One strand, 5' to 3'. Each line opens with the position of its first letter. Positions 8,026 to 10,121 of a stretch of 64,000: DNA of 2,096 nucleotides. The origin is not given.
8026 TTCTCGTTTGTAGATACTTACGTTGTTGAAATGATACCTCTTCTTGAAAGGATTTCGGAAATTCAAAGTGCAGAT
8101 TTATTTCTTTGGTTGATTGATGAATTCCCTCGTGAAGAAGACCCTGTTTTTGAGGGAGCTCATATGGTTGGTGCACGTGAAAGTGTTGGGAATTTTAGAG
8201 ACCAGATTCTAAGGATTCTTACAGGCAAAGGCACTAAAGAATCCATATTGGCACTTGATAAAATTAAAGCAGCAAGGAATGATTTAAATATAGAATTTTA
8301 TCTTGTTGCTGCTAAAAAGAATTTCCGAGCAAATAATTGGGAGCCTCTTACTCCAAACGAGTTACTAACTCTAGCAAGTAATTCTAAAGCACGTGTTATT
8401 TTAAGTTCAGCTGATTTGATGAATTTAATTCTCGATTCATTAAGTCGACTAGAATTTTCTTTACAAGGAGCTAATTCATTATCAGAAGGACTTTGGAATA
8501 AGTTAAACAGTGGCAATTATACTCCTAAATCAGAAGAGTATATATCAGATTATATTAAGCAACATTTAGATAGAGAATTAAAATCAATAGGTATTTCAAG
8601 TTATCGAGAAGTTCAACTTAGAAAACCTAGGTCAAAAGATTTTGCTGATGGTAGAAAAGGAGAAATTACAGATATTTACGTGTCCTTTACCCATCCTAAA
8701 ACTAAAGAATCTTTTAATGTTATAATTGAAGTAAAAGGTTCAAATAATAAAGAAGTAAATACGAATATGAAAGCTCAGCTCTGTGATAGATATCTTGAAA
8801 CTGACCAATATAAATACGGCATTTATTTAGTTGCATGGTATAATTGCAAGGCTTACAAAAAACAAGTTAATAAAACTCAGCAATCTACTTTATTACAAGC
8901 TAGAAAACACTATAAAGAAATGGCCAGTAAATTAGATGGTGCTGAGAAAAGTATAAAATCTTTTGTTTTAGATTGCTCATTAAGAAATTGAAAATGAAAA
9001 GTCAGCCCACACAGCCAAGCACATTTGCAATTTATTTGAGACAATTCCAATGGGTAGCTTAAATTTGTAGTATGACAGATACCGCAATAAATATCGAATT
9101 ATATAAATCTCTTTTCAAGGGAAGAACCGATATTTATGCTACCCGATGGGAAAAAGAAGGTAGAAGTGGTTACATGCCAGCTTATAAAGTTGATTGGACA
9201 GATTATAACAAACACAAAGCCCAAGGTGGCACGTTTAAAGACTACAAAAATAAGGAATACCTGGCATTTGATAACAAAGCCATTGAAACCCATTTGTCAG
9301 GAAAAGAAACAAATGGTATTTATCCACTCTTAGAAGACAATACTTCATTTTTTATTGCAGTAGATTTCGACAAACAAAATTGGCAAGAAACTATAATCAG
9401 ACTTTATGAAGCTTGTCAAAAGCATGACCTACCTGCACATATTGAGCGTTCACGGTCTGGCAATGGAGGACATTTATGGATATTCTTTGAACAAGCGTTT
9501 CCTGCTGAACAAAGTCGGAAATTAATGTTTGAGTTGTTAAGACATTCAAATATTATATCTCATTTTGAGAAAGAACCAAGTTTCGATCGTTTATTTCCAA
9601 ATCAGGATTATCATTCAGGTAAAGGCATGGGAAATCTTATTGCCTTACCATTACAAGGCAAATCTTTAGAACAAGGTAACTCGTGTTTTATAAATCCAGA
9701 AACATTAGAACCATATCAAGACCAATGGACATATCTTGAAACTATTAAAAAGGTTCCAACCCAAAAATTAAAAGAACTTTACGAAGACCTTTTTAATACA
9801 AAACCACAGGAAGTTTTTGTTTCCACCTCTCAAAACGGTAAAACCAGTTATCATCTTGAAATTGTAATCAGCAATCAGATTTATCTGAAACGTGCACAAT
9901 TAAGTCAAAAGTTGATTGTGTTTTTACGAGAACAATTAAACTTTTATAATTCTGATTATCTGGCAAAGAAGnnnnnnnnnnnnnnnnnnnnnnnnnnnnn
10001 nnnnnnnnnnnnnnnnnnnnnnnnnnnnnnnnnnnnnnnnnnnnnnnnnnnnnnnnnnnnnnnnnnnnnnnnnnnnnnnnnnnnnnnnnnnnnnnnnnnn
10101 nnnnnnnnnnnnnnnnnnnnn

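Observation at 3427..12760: Candidate multi-gene conflict/defence island: PIN-like + NACHT-nuclease + AEP-helicase + Schlafen-like ATPase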

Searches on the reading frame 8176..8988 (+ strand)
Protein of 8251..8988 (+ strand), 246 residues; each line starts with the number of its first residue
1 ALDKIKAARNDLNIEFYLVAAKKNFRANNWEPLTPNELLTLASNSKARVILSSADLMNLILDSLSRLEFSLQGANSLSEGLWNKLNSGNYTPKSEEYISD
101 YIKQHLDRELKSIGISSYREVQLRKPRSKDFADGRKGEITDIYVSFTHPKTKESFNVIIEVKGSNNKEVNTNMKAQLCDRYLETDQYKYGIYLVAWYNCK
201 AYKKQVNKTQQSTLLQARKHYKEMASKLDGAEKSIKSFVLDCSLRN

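Call 91: search_protein_families(library=pfam, proteins=[window:8371-8988:+], max_evalue=5)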
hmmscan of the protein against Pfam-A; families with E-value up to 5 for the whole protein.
window:8371-8988:+ (206 aa): 1 family
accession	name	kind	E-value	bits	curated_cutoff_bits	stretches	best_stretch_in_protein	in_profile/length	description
PF18760.7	ART-PolyVal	-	0.23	12.6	31.2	1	87-143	40-71/140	ADP-Ribosyltransferase in polyvalent proteins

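Call 92: search_solved_structures(query=window:8251-8988:+, max_evalue=10)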
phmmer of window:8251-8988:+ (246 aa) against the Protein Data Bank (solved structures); distinct sequences matched with E-value up to 10: 0.

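Call 103: predict_structure(alignment_id=A8)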
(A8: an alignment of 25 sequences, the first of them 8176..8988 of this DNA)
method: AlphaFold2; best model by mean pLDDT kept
length: 271 residues; sequences in the alignment: 25
mean_pLDDT: 84.4   pTM: 0.71
mean pLDDT of the five models: 84.4, 84.2, 83.2, 82.4, 81.7
residues with pLDDT >= 90: 122; 70-90: 114; 50-70: 23; < 50: 12
segments of 3 or more residues with pLDDT < 50: 150-159
pLDDT, mean of each block of 10 residues (from residue 1): 77 90 88 86 87 72 71 82 95 87 89 87 94 86 64 43 83 87 95 94 85 93 79 91 97 91 91 44
secondary structure, 60 per line:
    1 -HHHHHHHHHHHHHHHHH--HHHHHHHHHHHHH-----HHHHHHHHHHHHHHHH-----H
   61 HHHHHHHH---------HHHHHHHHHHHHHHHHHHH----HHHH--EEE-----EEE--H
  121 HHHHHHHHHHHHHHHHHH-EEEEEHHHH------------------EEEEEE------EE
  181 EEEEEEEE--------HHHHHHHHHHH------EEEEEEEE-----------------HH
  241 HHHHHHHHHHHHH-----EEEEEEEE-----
elements in order: H2-18 H21-33 H39-54 H60-68 H78-96 H101-104 E107-109 E115-117 H120-138 E140-144 H145-148 E167-172 E179-188 H197-207 E214-221 H239-253 E259-266

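Call 106: fold_search(model_id=the predicted structure, library=pdb)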
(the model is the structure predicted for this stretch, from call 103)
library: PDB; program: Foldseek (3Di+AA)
matches with E <= 10: 460; with E <= 0.001: 0
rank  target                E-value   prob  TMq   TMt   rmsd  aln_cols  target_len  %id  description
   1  6g2d_F                1.8e-01  0.18  0.26  0.13  22.6       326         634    8  Citrate-induced acetyl-CoA carboxylase (ACC-Cit) filament at 5.4 A resolution (released 2018-06-13)
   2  6g2d_B                2.1e-01  0.20  0.28  0.14  22.2       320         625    9  Citrate-induced acetyl-CoA carboxylase (ACC-Cit) filament at 5.4 A resolution (released 2018-06-13)
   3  8q3b_E                3.0e-01  0.33  0.19  0.24   6.3       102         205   16  The closed state of the ASFV apo-RNA polymerase (released 2024-02-14)
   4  6wan_F                4.0e-01  0.35  0.22  0.15   9.3       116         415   13  Structure of Acinetobacter baumannii Cap4 SAVED/CARF-domain containing receptor with the cyclic trinucleotide 3'3'3'-c (released 2020-06-17)
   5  6wam_F                4.2e-01  0.33  0.22  0.15   9.5       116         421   11  Structure of Acinetobacter baumannii Cap4 SAVED/CARF-domain containing receptor (released 2020-06-17)
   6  8vxy_A                5.3e-01  0.16  0.29  0.32  15.5       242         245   10  Structure of HamA(E138A,K140A)B-plasmid DNA complex from the Escherichia coli Hachiman defense system (released 2024-03-13)
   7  8q3k_E                5.6e-01  0.28  0.20  0.25   5.8       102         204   15  The open state of the ASFV apo-RNA polymerase (released 2024-02-14)
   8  8xl0_E                5.6e-01  0.11  0.26  0.05  21.9       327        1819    8  Citrate-induced filament of human acetyl-coenzyme A carboxylase 1 (ACC1-citrate) (released 2024-10-23)
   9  6g2i_J                6.3e-01  0.14  0.26  0.07  18.9       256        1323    9  Filament of acetyl-CoA carboxylase and BRCT domains of BRCA1 (ACC-BRCT) at 5.9 A resolution (released 2018-06-13)
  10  7y12_A                6.3e-01  0.08  0.19  0.22  20.3       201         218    9  Cryo-EM structure of MrgD-Gi complex with beta-alanine (released 2022-07-20)
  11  8uk9_B                6.7e-01  0.25  0.18  0.16   4.7        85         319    5  Structure of T4 Bacteriophage clamp loader mutant D110C bound to the T4 clamp, primer-template DNA, and ATP analog (released 2023-12-13)
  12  4oc8_A                6.7e-01  0.12  0.22  0.16  16.0       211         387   11  DNA modification-dependent restriction endonuclease AspBHI (released 2014-03-19)
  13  7tjj_I                7.1e-01  0.25  0.23  0.17   5.5       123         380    6  S. cerevisiae ORC bound to 84 bp ARS1 DNA and Cdc6 (state 1) with docked Orc6 N-terminal domain (released 2022-10-05)
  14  3u5z_B                7.9e-01  0.23  0.18  0.16   5.0        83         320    6  Structure of T4 Bacteriophage clamp loader bound to the T4 clamp, primer-template DNA, and ATP analog (released 2012-01-04)
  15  7tfl_C                7.9e-01  0.14  0.16  0.14   5.8        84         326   14  Atomic model of S. cerevisiae clamp loader RFC bound to DNA (released 2022-11-16)
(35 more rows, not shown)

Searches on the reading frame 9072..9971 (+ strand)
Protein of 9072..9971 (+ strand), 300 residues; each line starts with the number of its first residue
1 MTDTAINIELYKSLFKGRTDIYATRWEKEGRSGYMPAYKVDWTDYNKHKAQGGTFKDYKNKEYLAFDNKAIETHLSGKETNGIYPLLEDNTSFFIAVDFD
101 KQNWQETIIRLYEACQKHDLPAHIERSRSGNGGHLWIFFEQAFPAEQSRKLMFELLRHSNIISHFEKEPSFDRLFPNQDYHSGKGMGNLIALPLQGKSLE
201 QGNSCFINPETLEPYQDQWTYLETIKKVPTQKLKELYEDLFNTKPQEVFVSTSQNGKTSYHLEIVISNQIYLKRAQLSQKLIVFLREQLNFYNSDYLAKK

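Call 113: search_protein_representatives(protein=window:9072-9971:+)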
Query: 300 residues. Proteins with E-value up to 0.001 (for the whole library): 5468; up to 1e-10: 2601; up to 1e-30: 657. The best 150 are listed.
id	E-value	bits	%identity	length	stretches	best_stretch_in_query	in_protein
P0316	6.0e-89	314.6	51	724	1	7-300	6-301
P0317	9.6e-89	313.9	50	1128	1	7-300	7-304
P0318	4.1e-88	311.9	48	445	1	7-300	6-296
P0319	2.9e-87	309.1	49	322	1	5-300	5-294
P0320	4.4e-86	305.2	56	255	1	8-242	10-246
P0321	3.2e-85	302.4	59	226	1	66-288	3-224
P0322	3.2e-82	292.5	48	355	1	7-300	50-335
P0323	9.8e-81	287.6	46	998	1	7-300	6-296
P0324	1.3e-80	287.3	65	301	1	84-269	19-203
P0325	1.0e-79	284.3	46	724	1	7-299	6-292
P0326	2.1e-79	283.3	45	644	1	7-299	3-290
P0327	3.3e-79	282.6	51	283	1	2-237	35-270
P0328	6.1e-79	281.7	46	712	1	7-299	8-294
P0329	3.6e-78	279.2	46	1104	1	7-298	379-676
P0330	2.7e-77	276.3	53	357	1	49-299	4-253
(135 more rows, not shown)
